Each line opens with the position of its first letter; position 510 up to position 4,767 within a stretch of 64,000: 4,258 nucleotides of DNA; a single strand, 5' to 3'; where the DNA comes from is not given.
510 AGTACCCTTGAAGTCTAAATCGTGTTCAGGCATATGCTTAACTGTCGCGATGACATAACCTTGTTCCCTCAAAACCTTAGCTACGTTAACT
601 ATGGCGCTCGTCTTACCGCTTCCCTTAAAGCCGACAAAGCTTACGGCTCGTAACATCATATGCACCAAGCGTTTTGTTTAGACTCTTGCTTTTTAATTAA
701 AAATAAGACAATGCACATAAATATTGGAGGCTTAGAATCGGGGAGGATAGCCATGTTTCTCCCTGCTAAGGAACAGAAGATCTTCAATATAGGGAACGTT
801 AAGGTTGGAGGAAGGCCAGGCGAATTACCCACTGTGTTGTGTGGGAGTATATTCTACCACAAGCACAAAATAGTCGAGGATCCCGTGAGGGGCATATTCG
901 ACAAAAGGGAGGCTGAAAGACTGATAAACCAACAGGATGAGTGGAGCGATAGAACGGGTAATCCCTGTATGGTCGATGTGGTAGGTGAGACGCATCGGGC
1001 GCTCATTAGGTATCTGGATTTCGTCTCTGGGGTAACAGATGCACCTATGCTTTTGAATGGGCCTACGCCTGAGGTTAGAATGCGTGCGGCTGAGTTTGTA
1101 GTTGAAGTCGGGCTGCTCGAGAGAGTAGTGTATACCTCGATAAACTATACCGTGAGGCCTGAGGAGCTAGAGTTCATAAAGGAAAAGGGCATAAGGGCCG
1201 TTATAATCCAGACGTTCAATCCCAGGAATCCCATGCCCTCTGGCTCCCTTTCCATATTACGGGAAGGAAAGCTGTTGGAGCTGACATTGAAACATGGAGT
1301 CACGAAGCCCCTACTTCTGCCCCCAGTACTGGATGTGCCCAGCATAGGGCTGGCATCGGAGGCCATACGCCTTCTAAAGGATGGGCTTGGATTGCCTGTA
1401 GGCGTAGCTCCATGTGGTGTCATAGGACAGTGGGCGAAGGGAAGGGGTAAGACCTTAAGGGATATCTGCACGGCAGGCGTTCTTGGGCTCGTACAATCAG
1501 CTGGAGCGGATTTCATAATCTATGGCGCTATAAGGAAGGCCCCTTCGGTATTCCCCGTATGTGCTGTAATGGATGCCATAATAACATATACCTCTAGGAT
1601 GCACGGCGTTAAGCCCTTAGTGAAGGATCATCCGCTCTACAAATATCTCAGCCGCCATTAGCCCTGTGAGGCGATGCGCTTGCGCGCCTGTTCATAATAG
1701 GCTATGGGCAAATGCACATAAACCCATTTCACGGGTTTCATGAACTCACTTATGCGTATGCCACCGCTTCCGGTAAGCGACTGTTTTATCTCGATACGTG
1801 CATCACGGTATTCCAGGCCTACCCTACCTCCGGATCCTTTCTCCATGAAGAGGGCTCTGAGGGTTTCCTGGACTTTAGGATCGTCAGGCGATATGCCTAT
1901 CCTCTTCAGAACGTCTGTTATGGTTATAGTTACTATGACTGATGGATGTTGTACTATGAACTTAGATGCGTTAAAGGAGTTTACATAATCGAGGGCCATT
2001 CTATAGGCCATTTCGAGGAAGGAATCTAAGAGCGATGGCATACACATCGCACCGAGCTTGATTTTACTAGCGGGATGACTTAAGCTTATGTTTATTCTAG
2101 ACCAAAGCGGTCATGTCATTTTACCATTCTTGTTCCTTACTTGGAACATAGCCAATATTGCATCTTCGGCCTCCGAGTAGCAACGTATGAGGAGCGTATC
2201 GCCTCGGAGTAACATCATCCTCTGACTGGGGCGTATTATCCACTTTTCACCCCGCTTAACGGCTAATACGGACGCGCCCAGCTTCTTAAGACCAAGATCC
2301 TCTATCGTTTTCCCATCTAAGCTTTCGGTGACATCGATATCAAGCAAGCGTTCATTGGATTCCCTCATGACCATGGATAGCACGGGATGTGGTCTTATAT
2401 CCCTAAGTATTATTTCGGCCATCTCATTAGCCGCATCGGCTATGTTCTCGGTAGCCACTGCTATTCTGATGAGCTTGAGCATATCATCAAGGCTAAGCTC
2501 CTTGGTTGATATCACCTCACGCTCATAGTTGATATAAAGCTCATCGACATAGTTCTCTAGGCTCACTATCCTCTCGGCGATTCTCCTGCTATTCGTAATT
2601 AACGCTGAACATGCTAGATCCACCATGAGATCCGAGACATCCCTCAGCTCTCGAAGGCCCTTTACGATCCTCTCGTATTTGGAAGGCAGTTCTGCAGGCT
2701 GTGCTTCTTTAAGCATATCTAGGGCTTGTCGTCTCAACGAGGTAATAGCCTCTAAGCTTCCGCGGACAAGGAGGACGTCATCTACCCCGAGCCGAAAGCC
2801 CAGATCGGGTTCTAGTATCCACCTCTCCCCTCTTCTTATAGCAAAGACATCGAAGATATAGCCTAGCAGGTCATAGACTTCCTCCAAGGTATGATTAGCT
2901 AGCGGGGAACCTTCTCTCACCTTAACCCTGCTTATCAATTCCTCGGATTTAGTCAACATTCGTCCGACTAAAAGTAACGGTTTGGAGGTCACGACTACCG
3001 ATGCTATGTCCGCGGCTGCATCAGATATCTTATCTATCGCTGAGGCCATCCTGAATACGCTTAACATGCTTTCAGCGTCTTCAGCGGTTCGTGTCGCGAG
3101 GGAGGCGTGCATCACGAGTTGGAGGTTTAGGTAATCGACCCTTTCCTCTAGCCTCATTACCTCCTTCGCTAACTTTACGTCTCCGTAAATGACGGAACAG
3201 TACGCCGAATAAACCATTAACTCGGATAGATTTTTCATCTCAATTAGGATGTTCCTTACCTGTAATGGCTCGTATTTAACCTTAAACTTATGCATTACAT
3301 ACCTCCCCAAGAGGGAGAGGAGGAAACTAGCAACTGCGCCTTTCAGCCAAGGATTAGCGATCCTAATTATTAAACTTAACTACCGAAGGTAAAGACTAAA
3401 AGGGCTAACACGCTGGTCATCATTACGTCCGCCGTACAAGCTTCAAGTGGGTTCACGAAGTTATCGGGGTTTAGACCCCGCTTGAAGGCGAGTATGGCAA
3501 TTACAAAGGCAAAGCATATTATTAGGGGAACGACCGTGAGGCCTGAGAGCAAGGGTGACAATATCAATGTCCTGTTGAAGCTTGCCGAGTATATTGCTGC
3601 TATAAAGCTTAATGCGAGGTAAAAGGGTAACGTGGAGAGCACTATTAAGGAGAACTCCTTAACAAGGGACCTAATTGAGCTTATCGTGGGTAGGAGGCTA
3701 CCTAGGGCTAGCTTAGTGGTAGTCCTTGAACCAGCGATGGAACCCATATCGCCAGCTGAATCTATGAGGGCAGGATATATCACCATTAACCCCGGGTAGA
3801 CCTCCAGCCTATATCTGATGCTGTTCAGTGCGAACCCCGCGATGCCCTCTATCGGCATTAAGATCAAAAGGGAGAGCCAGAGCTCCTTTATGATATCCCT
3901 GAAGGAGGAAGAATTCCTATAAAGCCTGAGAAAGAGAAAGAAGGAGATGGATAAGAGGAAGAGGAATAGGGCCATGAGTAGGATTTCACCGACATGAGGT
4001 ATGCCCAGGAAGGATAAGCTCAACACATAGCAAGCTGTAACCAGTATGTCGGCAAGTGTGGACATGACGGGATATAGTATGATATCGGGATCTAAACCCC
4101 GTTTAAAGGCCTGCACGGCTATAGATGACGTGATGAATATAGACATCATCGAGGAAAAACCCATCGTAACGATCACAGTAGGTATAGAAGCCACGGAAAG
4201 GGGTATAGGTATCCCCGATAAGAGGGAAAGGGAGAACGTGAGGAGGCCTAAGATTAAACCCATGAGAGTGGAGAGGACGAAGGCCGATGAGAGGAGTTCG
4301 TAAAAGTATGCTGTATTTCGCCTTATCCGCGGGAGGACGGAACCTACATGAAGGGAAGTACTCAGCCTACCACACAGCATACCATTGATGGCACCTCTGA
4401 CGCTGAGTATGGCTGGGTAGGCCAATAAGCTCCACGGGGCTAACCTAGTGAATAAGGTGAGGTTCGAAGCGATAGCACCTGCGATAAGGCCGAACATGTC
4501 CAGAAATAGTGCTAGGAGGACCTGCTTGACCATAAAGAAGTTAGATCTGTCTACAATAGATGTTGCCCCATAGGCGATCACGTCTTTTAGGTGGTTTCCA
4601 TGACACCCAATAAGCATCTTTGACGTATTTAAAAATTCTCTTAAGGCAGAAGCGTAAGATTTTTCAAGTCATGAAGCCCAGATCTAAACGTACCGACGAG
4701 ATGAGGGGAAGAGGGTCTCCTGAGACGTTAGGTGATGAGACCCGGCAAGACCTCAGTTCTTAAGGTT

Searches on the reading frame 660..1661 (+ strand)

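Call 50: search_protein_families(library=pfam, proteins=[window:660-1661:+], max_evalue=0.00001)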
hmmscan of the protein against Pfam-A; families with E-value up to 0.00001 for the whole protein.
window:660-1661:+ (333 aa): 1 family
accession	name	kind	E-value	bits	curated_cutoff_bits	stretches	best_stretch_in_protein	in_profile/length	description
PF02007.24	MtrH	-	1.7e-77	261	22.8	1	37-319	1-298/299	Tetrahydromethanopterin S-methyltransferase MtrH subunit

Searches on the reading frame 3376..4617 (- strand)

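Call 50: search_protein_families(library=pfam, proteins=[window:3376-4617:-], max_evalue=0.00001)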
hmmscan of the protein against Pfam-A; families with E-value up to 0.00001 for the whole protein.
window:3376-4617:- (413 aa): 1 family
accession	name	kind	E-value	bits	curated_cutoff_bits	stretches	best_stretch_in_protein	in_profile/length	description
PF01769.21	MgtE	-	1.8e-25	90.1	27.6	2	68-199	2-124/125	Divalent cation transporter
